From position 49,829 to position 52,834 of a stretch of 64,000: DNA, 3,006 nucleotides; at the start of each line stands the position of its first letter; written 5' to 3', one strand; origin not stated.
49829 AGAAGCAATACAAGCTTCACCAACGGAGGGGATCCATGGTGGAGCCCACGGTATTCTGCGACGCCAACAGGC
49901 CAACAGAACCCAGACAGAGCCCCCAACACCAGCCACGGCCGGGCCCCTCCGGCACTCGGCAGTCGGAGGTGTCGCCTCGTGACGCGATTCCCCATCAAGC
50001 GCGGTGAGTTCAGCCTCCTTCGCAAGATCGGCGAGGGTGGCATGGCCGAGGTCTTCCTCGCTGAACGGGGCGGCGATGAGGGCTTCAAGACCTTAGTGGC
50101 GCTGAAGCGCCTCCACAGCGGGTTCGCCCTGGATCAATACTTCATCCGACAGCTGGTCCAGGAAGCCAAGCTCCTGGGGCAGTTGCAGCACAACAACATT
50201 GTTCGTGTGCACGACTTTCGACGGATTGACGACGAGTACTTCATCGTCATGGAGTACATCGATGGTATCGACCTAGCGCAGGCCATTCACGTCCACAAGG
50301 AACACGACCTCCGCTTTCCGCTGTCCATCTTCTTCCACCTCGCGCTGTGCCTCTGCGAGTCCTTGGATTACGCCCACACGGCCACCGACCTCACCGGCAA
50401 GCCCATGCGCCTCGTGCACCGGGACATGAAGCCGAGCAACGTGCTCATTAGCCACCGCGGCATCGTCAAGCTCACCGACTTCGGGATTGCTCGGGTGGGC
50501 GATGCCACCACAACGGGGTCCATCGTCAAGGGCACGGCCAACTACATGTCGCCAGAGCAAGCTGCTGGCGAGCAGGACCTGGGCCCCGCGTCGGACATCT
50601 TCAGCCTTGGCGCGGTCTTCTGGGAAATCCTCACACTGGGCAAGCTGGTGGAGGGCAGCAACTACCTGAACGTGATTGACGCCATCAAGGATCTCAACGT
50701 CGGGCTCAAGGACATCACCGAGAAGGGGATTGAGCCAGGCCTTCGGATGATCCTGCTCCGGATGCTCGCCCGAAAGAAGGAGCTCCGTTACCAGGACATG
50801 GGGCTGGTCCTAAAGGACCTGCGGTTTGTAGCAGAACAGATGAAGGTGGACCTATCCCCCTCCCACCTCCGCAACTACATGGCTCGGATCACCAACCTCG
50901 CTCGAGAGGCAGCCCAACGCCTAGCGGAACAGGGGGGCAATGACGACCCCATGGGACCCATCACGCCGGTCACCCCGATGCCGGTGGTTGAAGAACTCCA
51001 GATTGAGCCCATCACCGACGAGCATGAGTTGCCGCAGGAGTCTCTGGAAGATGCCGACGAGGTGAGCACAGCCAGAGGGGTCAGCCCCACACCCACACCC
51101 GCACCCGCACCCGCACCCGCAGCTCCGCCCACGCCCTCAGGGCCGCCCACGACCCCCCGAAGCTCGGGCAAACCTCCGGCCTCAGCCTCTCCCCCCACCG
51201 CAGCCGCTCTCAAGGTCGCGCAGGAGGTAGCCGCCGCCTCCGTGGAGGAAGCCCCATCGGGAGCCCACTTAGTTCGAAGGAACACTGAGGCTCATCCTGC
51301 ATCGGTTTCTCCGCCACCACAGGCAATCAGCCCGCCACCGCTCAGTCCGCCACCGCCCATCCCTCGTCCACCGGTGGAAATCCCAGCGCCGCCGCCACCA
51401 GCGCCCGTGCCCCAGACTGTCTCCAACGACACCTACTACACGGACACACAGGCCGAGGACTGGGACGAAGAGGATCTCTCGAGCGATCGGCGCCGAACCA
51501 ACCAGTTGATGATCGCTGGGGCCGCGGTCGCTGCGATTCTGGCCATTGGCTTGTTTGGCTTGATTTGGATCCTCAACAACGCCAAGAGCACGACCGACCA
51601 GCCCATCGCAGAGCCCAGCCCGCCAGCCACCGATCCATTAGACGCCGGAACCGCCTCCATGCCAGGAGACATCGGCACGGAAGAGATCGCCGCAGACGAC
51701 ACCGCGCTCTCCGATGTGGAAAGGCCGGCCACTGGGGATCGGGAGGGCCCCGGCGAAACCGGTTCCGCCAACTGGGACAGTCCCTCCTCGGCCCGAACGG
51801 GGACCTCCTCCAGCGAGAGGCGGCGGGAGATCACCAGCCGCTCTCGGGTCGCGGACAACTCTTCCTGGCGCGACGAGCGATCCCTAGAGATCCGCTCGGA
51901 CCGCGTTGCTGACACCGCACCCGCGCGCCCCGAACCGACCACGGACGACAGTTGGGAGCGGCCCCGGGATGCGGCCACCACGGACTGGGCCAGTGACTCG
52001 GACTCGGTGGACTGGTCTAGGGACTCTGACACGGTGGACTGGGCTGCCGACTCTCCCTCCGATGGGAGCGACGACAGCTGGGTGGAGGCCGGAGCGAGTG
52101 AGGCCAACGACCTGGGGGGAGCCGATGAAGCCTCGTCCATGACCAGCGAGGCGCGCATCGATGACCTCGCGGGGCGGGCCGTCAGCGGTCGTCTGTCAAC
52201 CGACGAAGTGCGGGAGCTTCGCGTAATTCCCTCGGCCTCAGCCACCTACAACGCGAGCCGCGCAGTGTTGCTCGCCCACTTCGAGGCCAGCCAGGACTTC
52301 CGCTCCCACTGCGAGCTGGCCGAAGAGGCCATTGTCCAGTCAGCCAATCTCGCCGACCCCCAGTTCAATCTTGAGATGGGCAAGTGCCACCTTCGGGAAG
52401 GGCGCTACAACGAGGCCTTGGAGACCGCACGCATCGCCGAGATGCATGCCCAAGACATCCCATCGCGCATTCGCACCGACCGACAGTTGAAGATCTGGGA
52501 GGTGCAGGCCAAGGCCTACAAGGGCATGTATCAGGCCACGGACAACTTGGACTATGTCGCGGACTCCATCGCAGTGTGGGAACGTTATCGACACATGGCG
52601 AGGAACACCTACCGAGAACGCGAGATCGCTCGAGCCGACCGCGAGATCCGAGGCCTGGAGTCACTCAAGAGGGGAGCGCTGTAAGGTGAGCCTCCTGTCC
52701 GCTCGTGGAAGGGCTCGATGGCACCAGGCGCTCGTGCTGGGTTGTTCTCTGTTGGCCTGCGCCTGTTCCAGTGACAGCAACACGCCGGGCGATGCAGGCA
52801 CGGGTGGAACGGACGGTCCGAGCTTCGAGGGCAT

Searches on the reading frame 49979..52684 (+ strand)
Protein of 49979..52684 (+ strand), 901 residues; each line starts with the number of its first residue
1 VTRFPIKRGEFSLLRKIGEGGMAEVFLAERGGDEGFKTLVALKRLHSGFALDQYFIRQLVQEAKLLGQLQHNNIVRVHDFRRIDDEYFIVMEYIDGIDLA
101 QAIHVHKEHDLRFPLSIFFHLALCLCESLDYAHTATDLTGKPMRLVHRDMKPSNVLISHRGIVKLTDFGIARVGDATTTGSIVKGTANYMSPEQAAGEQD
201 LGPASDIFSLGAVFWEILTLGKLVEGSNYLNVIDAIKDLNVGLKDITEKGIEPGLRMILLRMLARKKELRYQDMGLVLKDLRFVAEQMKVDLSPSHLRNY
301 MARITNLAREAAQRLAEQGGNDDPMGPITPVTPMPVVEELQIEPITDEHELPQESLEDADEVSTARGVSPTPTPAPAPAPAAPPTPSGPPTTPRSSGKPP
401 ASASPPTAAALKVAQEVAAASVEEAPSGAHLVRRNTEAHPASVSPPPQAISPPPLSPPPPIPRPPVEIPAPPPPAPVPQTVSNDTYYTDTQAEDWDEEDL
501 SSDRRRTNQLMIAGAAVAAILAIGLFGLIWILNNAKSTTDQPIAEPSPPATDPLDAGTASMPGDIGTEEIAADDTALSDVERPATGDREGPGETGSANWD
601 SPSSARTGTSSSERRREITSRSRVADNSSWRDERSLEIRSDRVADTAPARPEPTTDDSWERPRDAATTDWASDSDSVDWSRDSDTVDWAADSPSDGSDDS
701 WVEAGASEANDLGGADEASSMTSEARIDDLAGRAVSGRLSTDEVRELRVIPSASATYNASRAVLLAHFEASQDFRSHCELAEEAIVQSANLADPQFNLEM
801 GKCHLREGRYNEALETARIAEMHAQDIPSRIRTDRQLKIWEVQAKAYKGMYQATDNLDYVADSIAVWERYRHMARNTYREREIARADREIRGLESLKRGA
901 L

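Call 47: search_protein_families(library=pfam, proteins=[window:49979-52684:+], max_evalue=0.0001)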
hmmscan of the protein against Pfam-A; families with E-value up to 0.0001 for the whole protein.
window:49979-52684:+ (901 aa): 2 families
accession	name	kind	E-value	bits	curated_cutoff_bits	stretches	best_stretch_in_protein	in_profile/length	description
PF00069.31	Pkinase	-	6.1e-38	131.2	31.7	1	12-271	2-252/263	Protein kinase domain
PF07714.23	PK_Tyr_Ser-Thr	-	1.5e-29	103.5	23.1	1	13-223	3-203/258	Protein tyrosine and serine/threonine kinase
